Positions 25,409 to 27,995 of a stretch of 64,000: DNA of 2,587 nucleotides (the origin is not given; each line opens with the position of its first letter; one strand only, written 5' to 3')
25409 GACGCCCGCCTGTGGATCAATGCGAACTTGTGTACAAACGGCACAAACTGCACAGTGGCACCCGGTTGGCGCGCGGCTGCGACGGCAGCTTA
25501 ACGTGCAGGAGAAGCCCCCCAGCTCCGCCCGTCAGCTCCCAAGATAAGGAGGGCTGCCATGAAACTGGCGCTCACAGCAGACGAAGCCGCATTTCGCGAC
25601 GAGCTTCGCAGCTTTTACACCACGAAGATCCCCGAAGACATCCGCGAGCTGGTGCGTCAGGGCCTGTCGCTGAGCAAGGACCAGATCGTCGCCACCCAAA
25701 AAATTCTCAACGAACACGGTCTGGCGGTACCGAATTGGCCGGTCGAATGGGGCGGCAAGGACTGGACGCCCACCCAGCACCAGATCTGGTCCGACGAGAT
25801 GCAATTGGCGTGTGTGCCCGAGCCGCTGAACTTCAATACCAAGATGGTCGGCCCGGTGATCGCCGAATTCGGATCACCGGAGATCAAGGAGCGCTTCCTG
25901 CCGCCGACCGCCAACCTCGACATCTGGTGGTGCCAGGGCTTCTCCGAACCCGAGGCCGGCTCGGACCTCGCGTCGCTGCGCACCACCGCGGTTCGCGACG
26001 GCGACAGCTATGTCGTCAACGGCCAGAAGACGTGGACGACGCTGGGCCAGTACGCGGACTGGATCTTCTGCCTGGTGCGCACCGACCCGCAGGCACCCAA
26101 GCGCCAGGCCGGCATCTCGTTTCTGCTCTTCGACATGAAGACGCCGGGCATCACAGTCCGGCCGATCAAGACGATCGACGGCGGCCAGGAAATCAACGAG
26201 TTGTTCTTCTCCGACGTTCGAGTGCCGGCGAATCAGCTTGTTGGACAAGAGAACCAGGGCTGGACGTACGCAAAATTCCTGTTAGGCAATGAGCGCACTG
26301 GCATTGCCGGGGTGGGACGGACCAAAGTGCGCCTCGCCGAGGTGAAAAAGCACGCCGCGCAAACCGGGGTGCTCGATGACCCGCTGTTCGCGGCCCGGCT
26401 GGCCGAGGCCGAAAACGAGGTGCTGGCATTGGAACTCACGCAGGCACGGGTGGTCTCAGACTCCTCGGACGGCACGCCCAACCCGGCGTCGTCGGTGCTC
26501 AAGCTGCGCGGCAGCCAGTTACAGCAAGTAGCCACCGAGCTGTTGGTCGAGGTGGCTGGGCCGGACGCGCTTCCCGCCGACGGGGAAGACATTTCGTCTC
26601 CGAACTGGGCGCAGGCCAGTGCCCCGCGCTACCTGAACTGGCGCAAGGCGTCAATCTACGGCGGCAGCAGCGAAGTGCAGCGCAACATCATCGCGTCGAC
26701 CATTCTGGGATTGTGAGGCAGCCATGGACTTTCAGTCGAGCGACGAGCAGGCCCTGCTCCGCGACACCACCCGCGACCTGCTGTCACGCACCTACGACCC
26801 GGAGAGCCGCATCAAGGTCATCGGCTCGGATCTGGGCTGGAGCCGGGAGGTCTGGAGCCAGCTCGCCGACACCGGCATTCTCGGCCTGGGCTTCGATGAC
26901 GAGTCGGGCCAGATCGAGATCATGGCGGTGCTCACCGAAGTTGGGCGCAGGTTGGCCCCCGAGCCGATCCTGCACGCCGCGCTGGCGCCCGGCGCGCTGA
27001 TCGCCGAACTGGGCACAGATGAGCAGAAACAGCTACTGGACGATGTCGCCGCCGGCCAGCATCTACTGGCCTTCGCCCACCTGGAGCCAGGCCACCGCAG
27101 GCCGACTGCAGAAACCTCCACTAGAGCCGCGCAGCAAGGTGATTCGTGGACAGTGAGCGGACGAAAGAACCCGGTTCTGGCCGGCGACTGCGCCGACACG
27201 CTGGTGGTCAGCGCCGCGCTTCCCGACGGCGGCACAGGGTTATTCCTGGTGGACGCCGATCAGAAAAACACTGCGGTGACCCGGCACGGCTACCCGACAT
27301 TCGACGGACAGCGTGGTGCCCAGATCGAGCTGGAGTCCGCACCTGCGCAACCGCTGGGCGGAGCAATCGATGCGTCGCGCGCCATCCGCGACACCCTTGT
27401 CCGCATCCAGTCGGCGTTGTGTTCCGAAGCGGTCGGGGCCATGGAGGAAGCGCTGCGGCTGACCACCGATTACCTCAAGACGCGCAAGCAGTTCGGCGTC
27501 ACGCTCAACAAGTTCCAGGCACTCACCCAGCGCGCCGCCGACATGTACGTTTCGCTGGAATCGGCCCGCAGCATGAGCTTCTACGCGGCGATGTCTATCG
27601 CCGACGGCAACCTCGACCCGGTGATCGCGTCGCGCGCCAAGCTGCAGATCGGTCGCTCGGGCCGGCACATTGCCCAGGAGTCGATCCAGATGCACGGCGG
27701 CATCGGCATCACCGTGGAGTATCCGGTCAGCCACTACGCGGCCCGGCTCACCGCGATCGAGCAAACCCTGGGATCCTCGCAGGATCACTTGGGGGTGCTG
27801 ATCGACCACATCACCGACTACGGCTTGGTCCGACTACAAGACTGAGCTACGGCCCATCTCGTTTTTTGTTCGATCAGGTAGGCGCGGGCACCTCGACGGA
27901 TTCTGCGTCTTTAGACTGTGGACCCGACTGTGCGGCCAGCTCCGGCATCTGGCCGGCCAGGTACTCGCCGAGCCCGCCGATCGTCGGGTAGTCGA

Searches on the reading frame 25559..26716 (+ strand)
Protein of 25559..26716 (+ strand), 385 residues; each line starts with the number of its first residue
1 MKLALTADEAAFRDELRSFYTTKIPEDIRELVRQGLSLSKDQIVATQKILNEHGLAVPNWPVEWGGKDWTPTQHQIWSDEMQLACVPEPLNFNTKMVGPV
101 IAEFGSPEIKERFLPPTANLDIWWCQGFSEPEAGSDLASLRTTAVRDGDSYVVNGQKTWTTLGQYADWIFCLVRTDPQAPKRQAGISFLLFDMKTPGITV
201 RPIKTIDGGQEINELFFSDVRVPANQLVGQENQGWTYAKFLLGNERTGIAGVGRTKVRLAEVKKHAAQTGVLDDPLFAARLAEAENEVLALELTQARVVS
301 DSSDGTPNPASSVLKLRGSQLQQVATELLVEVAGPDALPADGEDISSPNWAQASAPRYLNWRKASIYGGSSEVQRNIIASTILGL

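Call 8: search_protein_families(library=pfam, proteins=[window:25559-26716:+])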
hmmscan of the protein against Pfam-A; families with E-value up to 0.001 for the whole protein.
window:25559-26716:+ (385 aa): 3 families
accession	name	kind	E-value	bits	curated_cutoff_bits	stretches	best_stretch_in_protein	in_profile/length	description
PF02770.24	Acyl-CoA_dh_M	-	7.8e-22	77.7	33.3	1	125-220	1-97/97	Acyl-CoA dehydrogenase, middle domain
PF00441.29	Acyl-CoA_dh_1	-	3.9e-16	60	22.4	1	232-382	1-149/150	Acyl-CoA dehydrogenase, C-terminal domain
PF02771.21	Acyl-CoA_dh_N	-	2.1e-14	54.3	22.9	1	6-119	1-111/113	Acyl-CoA dehydrogenase, N-terminal domain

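Call 55: search_protein_families(library=ncbifam, proteins=[window:25559-26716:+], max_evalue=1e-10)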
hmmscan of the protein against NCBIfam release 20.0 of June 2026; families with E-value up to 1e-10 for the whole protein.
window:25559-26716:+ (385 aa): 12 families
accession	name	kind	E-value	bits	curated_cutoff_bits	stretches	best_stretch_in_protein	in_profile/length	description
TIGR03204.1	pimC_large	equivalog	1.3e-145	485.3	623.85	1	3-385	2-395/395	pimeloyl-CoA dehydrogenase large subunit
NF042972.1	AcrlCoAredClosAcrC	equivalog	1.3e-32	112.9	640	1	1-251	1-247/378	acryloyl-CoA reductase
NF043006.1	CyhCrbnylCoADH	equivalog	8.8e-28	97.4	650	1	48-266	42-263/380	cyclohexane-1-carbonyl-CoA dehydrogenase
TIGR03207.1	cyc_hxne_CoA_dh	equivalog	2.8e-24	85.6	575.35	1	50-274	41-268/372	cyclohexanecarboxyl-CoA dehydrogenase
NF008997.0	PRK12341.1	equivalog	4.5e-23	81.9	537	1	3-242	3-238/382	acyl-CoA dehydrogenase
NF045552.1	GlutCoADH_Des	equivalog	2.7e-21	76.2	470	1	1-268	1-268/387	glutaryl-CoA dehydrogenase Acd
NF053553.1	prodigi_MBC_PigA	equivalog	4.1e-21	75.5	500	1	52-234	47-233/381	prodigiosin MBC biosynthesis dehydrogenase PigA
NF045652.1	ProlPCPDhRedW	equivalog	4.5e-21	75.1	650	1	101-249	95-243/376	L-prolyl-[peptidyl-carrier protein] dehydrogenase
NF058590.1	AcCoDHFadEBacil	equivalog_domain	9.1e-14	50.9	600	1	101-297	114-315/586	acyl-CoA dehydrogenase FadE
NF042439.1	SulpropCoADesulf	equivalog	1.4e-13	50.3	600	1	61-231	44-217/379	3-sulfinopropanoyl-CoA desulfinase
NF052270.1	Staph_DH_FadE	equivalog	2.9e-12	46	600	1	89-175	111-192/400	acyl-CoA dehydrogenase FadE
NF002885.1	PRK03354.1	equivalog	8.9e-12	44.7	540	1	105-293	100-288/378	crotonobetainyl-CoA dehydrogenase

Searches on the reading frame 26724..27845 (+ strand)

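Call 8: search_protein_families(library=pfam, proteins=[window:26724-27845:+])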
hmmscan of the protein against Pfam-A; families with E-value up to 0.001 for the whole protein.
window:26724-27845:+ (373 aa): 4 families
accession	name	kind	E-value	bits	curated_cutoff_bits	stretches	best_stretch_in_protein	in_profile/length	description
PF00441.29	Acyl-CoA_dh_1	-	3.4e-23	82.9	22.4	1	231-359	17-145/150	Acyl-CoA dehydrogenase, C-terminal domain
PF02771.21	Acyl-CoA_dh_N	-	1.1e-07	32.6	22.9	1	6-111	1-112/113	Acyl-CoA dehydrogenase, N-terminal domain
PF02770.24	Acyl-CoA_dh_M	-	4.3e-07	30.4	33.3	1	116-188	1-78/97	Acyl-CoA dehydrogenase, middle domain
PF08028.16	Acyl-CoA_dh_2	-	3.4e-06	27.8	22.7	1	232-335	3-116/134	Acyl-CoA dehydrogenase, C-terminal domain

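Call 55: search_protein_families(library=ncbifam, proteins=[window:26724-27845:+], max_evalue=1e-10)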
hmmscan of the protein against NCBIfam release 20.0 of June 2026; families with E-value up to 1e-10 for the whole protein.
window:26724-27845:+ (373 aa): 13 families
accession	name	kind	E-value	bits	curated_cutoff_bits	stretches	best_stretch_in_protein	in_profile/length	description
TIGR03203.1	pimD_small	equivalog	3.5e-82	276.5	652.7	1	2-357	1-370/378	pimeloyl-CoA dehydrogenase small subunit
NF050027.1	acylCoADhIpdE2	equivalog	2.2e-33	116.1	450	1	229-359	181-306/311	acyl-CoA dehydrogenase IpdE2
NF042972.1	AcrlCoAredClosAcrC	equivalog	5e-32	111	640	2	232-338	245-351/378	acryloyl-CoA reductase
NF045652.1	ProlPCPDhRedW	equivalog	1.9e-29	102.7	650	1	83-330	88-341/376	L-prolyl-[peptidyl-carrier protein] dehydrogenase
NF042439.1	SulpropCoADesulf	equivalog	3.6e-24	85.2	600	1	53-338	50-345/379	3-sulfinopropanoyl-CoA desulfinase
NF053553.1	prodigi_MBC_PigA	equivalog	9.9e-22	77.6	500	1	1-335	1-351/381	prodigiosin MBC biosynthesis dehydrogenase PigA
NF008997.0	PRK12341.1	equivalog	1.1e-21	77.3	537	0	233-338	246-351/382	acyl-CoA dehydrogenase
NF043006.1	CyhCrbnylCoADH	equivalog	1.6e-20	73.5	650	1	42-345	39-359/380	cyclohexane-1-carbonyl-CoA dehydrogenase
NF045552.1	GlutCoADH_Des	equivalog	4.6e-20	72.2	470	1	1-339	1-355/387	glutaryl-CoA dehydrogenase Acd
NF052270.1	Staph_DH_FadE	equivalog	1.9e-19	69.7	600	1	97-345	121-375/400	acyl-CoA dehydrogenase FadE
NF002885.1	PRK03354.1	equivalog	1.7e-17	63.6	540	0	236-338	250-348/378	crotonobetainyl-CoA dehydrogenase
NF058590.1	AcCoDHFadEBacil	equivalog_domain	7.2e-17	61.1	600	1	6-294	22-322/586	acyl-CoA dehydrogenase FadE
NF007000.1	PRK09463.1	subfamily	1e-12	47.2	600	0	232-330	301-399/726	acyl-CoA dehydrogenase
